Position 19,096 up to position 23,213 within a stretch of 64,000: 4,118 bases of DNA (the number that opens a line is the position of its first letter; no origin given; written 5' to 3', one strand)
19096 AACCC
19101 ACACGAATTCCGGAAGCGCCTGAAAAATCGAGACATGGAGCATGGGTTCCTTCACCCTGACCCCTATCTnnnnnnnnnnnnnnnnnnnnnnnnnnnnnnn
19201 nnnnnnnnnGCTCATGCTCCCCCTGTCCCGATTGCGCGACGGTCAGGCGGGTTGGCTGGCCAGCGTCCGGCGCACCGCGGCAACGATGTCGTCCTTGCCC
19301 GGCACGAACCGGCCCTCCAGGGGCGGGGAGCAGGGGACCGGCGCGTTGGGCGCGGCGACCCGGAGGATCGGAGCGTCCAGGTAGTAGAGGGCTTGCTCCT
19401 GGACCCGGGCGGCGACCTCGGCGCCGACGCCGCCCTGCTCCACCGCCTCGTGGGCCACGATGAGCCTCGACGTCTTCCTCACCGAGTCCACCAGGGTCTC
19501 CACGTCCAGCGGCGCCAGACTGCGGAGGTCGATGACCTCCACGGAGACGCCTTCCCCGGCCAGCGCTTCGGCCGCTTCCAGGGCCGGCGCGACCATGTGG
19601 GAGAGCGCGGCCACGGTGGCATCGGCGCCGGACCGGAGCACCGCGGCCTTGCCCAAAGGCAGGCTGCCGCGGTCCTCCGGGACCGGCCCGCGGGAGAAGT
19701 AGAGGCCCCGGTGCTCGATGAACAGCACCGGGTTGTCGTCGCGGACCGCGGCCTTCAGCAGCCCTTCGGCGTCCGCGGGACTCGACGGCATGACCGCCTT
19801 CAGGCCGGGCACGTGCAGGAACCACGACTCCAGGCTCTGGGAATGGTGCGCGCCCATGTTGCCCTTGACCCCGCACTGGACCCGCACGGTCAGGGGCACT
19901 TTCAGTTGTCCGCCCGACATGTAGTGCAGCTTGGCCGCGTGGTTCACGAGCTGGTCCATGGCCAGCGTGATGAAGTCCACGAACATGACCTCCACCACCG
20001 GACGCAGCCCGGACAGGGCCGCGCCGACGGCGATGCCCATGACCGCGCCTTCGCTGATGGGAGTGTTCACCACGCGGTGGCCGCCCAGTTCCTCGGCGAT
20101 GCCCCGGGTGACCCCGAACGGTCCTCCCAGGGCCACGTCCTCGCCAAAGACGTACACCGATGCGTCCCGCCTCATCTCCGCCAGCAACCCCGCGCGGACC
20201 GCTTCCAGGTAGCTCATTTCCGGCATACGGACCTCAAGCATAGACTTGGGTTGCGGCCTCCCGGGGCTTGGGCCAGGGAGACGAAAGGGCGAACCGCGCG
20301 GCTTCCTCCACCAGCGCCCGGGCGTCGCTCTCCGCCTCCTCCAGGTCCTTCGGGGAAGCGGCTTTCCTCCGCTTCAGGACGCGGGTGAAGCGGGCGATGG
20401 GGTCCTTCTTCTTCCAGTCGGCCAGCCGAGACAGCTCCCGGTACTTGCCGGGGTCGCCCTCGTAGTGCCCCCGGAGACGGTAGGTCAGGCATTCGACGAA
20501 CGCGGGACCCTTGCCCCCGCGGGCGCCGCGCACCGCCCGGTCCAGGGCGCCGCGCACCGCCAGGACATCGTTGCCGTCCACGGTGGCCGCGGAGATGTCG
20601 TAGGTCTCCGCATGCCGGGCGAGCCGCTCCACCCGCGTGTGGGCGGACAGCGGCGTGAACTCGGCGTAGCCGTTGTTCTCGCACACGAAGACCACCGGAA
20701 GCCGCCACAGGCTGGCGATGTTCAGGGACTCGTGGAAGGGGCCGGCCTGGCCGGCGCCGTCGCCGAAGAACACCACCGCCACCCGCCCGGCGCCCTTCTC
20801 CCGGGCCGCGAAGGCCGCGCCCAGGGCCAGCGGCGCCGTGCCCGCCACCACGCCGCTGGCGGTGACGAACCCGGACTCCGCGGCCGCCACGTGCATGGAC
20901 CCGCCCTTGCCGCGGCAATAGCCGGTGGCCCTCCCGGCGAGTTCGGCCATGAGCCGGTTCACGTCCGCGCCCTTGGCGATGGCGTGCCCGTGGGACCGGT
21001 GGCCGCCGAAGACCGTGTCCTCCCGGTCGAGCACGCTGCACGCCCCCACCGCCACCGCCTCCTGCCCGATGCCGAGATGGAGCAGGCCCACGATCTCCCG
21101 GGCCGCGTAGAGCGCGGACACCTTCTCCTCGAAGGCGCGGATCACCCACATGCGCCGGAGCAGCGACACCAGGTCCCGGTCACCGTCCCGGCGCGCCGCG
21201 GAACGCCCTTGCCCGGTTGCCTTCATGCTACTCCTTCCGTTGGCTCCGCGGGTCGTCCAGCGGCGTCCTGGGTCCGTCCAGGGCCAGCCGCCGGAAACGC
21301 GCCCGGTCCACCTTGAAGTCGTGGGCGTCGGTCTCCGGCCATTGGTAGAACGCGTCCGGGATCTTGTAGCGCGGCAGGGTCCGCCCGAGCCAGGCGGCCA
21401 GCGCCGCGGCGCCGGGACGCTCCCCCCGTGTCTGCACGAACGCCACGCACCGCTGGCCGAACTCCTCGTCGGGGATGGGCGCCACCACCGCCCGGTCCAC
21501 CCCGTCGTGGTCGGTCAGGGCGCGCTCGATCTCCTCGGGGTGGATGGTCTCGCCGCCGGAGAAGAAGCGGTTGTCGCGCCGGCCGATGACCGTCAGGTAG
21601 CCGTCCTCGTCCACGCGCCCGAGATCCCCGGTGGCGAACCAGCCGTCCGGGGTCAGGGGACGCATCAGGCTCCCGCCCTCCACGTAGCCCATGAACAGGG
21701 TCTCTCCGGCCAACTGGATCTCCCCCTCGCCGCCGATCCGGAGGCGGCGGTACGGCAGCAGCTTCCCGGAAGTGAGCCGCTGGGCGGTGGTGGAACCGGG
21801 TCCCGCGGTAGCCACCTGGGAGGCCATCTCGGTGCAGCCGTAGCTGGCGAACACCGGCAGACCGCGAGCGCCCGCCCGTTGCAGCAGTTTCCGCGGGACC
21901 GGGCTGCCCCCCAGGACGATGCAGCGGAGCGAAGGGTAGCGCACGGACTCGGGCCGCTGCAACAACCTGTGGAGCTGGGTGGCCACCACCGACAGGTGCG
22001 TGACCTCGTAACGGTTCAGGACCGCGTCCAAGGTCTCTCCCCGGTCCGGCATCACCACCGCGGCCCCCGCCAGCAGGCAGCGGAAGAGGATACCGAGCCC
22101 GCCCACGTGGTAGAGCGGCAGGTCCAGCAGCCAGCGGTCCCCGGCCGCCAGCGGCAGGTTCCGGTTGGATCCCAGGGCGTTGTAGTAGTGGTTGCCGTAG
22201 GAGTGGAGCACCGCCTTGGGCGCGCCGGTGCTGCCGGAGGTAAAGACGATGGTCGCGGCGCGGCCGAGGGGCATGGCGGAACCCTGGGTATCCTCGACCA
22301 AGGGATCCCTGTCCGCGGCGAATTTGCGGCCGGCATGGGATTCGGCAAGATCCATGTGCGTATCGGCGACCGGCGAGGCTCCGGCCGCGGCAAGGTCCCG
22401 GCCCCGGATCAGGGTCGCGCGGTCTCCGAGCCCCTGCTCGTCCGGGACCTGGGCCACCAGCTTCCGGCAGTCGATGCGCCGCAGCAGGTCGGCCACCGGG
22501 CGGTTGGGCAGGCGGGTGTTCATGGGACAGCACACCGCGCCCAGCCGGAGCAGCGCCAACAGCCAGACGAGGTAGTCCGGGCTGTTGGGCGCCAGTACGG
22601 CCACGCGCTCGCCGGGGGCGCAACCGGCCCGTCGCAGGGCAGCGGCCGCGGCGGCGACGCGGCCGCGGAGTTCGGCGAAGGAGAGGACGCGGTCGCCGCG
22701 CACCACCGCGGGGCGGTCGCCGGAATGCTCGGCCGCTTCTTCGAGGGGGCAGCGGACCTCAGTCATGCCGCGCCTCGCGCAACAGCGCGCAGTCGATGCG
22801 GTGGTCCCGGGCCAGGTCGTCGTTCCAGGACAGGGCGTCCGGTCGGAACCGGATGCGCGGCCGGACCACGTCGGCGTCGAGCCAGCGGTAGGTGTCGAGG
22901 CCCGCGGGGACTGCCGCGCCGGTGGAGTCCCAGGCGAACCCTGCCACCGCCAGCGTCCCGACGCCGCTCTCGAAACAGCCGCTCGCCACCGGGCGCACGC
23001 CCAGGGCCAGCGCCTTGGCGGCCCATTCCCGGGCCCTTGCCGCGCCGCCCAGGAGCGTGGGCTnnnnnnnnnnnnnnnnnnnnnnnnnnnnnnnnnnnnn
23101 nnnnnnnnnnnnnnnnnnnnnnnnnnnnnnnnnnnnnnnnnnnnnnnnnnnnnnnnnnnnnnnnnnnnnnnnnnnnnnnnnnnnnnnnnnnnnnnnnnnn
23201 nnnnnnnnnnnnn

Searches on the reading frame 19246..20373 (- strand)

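Call 25: search_protein_families(library=pfam, proteins=[window:19246-20373:-], max_evalue=0.0001)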
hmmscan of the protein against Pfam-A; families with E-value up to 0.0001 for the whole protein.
window:19246-20373:- (376 aa): 2 families
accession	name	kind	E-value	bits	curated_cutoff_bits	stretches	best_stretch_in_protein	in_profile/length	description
PF02779.29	Transket_pyr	-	4.3e-43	147.4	27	1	53-225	3-172/174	Transketolase, pyrimidine binding domain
PF02780.25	Transketolase_C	-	1.2e-36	125.8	25.9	1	241-363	1-124/124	Transketolase, C-terminal domain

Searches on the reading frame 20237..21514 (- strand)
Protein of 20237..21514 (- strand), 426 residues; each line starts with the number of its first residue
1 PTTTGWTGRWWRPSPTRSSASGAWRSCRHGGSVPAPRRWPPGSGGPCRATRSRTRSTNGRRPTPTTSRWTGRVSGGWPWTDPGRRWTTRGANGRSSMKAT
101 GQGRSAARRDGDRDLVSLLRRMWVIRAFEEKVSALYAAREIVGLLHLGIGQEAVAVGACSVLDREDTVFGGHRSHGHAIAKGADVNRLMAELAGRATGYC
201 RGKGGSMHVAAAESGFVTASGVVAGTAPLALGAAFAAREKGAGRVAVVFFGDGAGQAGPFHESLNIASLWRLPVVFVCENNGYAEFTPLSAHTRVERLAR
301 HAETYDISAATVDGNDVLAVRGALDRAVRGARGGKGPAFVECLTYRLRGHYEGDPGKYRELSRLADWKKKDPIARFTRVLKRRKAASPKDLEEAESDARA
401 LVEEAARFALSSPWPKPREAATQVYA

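Call 25: search_protein_families(library=pfam, proteins=[window:20237-21514:-], max_evalue=0.0001)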
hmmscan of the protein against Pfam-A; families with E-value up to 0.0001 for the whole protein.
window:20237-21514:- (426 aa): 2 families
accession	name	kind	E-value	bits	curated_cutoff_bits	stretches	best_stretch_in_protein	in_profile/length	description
PF00676.26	E1_dh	-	2e-77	260.5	22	1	120-417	1-299/300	Dehydrogenase E1 component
PF02775.26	TPP_enzyme_C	-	3.6e-06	27.3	21.9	1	221-342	28-151/151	Thiamine pyrophosphate enzyme, C-terminal TPP binding domain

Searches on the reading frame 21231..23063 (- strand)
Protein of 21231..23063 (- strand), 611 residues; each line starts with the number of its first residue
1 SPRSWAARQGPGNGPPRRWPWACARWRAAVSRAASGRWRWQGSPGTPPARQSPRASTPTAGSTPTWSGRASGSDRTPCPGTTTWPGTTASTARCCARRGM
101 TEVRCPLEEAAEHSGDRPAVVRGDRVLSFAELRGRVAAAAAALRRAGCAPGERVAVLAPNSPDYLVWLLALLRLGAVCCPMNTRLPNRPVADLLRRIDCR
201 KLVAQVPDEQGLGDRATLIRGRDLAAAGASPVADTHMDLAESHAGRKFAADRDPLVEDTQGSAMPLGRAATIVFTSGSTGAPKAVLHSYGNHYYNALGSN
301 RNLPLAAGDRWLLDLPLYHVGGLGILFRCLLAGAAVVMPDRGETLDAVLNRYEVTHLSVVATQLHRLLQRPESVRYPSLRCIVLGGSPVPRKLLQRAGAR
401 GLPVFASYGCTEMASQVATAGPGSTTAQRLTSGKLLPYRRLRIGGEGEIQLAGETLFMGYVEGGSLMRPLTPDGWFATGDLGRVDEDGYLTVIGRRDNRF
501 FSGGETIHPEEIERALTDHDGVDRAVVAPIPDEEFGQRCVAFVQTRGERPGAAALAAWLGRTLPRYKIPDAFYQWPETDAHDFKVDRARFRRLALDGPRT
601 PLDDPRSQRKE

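Call 25: search_protein_families(library=pfam, proteins=[window:21231-23063:-], max_evalue=0.0001)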
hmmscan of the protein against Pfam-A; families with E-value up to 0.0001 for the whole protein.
window:21231-23063:- (611 aa): 2 families
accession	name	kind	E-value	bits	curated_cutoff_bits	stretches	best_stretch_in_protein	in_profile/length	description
PF00501.34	AMP-binding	-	1.1e-64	219.1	29.9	1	107-460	1-383/384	AMP-binding enzyme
PF13193.12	AMP-binding_C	-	4.9e-09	37.4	24.5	1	511-575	1-66/76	AMP-binding enzyme C-terminal domain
